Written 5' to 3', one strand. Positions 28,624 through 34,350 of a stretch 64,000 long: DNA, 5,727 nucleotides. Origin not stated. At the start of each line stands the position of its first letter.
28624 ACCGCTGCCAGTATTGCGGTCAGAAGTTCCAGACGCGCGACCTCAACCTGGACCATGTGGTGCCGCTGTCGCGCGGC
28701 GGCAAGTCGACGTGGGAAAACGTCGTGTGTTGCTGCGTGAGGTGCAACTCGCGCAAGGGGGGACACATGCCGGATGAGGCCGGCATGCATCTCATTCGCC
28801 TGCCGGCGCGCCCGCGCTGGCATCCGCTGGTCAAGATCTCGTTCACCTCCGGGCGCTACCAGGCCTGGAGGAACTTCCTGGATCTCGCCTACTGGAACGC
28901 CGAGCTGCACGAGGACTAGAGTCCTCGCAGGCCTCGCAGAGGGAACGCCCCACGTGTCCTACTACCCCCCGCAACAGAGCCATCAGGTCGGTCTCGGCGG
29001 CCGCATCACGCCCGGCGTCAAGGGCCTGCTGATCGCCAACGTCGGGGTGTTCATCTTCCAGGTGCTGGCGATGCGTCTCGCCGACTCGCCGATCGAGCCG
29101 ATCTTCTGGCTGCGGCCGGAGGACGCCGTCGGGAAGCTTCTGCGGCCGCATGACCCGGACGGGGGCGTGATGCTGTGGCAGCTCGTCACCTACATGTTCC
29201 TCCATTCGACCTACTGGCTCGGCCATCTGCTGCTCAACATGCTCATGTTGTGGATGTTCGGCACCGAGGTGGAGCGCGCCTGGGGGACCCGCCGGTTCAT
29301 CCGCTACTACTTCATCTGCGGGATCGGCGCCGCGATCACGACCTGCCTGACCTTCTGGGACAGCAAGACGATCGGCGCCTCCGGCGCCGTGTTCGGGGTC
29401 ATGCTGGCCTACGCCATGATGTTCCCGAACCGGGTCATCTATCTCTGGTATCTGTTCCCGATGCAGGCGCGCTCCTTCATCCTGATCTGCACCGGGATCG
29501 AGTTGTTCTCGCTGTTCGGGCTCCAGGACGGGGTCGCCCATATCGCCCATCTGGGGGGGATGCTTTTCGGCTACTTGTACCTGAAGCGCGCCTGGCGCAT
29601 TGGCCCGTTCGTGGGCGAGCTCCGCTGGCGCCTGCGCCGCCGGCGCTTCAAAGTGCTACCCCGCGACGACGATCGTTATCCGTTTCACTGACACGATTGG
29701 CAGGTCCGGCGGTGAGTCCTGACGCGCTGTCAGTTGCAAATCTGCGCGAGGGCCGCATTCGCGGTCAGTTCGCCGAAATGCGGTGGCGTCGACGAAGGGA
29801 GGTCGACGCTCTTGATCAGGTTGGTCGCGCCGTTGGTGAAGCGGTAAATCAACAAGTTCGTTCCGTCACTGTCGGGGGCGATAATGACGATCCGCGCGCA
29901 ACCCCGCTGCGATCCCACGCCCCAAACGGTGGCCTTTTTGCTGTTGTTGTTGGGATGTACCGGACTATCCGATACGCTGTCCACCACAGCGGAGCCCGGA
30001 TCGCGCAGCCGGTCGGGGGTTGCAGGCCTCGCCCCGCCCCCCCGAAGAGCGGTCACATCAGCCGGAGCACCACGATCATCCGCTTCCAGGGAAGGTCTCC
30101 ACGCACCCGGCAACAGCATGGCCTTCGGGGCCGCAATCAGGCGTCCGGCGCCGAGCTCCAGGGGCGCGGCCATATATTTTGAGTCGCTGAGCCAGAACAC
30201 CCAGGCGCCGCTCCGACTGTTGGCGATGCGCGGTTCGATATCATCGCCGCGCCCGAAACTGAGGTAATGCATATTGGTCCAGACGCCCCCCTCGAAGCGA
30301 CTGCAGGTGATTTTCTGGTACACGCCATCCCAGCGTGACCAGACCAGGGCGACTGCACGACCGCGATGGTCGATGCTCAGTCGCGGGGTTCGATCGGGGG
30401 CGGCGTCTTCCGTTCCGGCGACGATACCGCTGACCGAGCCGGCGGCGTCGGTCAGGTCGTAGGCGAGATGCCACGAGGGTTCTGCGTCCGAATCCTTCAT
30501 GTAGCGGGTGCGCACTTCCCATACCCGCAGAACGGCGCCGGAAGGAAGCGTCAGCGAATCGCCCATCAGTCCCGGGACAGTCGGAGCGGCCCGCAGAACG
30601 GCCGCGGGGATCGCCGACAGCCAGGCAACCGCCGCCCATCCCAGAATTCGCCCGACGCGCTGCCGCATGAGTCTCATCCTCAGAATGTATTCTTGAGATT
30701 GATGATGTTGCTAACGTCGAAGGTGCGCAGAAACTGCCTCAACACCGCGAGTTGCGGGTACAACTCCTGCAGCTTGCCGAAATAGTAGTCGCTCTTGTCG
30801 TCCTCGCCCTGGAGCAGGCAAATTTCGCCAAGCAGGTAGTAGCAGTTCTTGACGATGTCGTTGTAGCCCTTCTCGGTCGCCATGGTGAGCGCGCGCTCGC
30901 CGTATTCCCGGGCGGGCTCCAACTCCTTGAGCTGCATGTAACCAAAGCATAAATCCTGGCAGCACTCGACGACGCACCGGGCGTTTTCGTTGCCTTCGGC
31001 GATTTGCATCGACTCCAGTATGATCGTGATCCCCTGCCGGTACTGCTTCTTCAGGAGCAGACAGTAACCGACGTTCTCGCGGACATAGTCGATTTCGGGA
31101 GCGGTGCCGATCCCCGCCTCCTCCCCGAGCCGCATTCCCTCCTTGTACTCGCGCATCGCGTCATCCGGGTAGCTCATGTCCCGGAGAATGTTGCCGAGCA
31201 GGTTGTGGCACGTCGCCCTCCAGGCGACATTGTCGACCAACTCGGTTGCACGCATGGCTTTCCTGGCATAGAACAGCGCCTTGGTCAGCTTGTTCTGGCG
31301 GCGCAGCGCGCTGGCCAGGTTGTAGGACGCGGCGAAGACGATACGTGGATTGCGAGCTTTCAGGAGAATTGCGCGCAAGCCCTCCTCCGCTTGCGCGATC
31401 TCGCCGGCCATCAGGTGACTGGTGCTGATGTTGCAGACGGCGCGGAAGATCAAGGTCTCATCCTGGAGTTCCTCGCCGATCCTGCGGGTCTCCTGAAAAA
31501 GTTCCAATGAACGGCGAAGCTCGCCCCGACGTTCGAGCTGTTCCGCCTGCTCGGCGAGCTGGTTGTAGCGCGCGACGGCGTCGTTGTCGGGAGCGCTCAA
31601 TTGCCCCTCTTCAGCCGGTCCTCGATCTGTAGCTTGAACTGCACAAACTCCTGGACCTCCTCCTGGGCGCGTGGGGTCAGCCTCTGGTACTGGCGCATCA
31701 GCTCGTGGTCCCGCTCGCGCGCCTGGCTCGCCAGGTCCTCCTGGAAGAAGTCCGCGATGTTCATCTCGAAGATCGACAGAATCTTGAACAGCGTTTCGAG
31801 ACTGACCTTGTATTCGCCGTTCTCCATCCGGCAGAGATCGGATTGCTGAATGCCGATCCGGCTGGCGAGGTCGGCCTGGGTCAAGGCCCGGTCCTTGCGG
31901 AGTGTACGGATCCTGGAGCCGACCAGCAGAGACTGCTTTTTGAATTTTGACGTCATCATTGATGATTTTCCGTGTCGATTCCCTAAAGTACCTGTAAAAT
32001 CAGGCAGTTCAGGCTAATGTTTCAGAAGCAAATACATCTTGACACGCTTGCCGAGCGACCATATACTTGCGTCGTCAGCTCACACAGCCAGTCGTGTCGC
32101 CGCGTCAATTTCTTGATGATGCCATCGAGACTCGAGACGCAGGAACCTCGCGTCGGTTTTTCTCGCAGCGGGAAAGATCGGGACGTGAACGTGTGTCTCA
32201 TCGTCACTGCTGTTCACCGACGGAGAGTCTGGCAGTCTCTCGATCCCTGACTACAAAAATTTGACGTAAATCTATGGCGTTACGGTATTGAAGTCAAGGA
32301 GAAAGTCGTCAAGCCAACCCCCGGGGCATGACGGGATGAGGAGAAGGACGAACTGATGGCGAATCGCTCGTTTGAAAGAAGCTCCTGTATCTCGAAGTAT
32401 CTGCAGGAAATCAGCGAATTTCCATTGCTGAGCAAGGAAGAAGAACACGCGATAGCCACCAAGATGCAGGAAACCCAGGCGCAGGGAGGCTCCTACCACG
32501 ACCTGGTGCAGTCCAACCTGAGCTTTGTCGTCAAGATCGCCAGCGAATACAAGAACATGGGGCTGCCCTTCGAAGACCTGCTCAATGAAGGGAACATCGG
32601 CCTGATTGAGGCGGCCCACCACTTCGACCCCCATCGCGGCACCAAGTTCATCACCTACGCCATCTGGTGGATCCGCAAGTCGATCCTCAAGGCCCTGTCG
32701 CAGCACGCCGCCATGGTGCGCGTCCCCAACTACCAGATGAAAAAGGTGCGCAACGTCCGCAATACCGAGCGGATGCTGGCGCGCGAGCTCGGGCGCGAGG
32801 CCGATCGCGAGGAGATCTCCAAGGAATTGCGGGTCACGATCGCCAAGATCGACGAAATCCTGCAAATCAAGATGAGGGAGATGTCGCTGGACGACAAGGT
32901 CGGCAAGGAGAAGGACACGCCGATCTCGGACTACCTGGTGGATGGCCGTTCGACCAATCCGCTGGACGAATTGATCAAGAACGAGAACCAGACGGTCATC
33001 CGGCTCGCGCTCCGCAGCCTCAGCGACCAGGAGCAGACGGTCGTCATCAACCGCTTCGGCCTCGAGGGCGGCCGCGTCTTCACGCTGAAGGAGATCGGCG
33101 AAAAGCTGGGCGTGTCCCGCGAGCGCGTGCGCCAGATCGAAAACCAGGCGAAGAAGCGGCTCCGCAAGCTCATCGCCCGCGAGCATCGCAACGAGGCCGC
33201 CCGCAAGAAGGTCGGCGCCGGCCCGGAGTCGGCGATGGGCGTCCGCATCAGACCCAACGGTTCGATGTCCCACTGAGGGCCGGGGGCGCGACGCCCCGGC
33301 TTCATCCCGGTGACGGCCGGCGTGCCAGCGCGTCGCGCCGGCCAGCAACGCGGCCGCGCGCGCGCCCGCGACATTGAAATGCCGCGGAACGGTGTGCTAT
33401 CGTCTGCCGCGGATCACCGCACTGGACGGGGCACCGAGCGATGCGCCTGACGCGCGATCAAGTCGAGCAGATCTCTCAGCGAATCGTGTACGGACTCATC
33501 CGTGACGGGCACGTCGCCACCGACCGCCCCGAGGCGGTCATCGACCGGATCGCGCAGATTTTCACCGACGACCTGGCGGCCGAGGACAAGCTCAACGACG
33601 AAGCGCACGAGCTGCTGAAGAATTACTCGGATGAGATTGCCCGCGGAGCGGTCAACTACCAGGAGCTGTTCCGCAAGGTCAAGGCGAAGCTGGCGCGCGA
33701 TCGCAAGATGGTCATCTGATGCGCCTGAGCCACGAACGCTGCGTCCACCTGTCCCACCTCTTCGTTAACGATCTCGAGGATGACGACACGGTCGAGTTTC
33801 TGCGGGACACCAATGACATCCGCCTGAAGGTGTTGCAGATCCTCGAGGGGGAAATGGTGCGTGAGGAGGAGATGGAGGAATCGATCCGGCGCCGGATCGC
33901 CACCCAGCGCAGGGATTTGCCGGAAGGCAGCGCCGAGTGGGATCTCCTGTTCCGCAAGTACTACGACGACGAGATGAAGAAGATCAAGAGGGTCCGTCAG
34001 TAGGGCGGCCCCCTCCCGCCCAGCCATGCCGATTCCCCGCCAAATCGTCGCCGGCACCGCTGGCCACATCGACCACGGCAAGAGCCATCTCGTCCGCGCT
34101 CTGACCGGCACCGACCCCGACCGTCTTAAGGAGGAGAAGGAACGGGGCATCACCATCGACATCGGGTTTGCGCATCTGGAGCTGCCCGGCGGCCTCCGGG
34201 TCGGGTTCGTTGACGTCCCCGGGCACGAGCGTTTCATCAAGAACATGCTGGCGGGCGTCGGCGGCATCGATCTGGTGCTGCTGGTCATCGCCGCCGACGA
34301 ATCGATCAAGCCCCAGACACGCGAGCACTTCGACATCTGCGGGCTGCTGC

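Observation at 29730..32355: Lower-GC island with a split RNPP-like regulator (XRE HTH + all-TPR protein) and a downstream secreted protein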

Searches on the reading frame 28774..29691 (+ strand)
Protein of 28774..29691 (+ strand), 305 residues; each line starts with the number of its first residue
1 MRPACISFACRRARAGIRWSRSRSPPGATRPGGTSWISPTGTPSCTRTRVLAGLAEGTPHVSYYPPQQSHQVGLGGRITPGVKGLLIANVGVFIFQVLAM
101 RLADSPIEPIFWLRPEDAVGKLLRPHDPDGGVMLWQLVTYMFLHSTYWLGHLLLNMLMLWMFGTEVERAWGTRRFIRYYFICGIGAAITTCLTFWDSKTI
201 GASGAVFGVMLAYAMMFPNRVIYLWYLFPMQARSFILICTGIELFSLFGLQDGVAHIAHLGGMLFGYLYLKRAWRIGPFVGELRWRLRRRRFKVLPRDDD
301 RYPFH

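Call 3: search_protein_families(library=pfam, proteins=[window:28774-29691:+], max_evalue=0.1)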
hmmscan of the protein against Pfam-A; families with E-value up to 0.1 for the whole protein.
window:28774-29691:+ (305 aa): 2 families
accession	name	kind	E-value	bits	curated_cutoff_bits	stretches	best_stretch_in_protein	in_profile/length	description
PF01694.28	Rhomboid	-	2.3e-29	102.9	22.6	1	133-270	3-137/143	Rhomboid domain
PF08551.15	DUF1751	-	4.3e-06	27.7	22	1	134-195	8-67/99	Eukaryotic integral membrane protein (DUF1751)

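Call 4: search_protein_families(library=ncbifam, proteins=[window:28774-29691:+], max_evalue=0.1)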
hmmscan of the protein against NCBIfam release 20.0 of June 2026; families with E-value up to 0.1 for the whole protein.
window:28774-29691:+ (305 aa): 3 families
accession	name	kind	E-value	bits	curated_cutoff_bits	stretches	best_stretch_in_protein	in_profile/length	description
TIGR03902.1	rhom_GG_sort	equivalog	1.6e-07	31.4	84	1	134-269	16-152/154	rhombosortase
NF008155.0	PRK10907.1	equivalog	6.2e-07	29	335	1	121-268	122-263/276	rhomboid family intramembrane serine protease GlpG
TIGR04239.1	rhombo_GlpG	equivalog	2.5e-06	27.4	250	1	125-268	126-263/271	rhomboid family intramembrane serine protease GlpG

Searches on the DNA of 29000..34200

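Call 19: search_rna_families(source=window, start=29000, end=34200, threshold=evalue, max_evalue=1)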
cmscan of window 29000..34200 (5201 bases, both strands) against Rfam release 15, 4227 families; matches with E-value up to 1: 1.
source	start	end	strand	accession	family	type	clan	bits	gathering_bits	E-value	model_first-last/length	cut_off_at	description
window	32815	32874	+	RF00989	mir-492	Gene; miRNA;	-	21.1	76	0.18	1-75/75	no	mir-492 microRNA precursor family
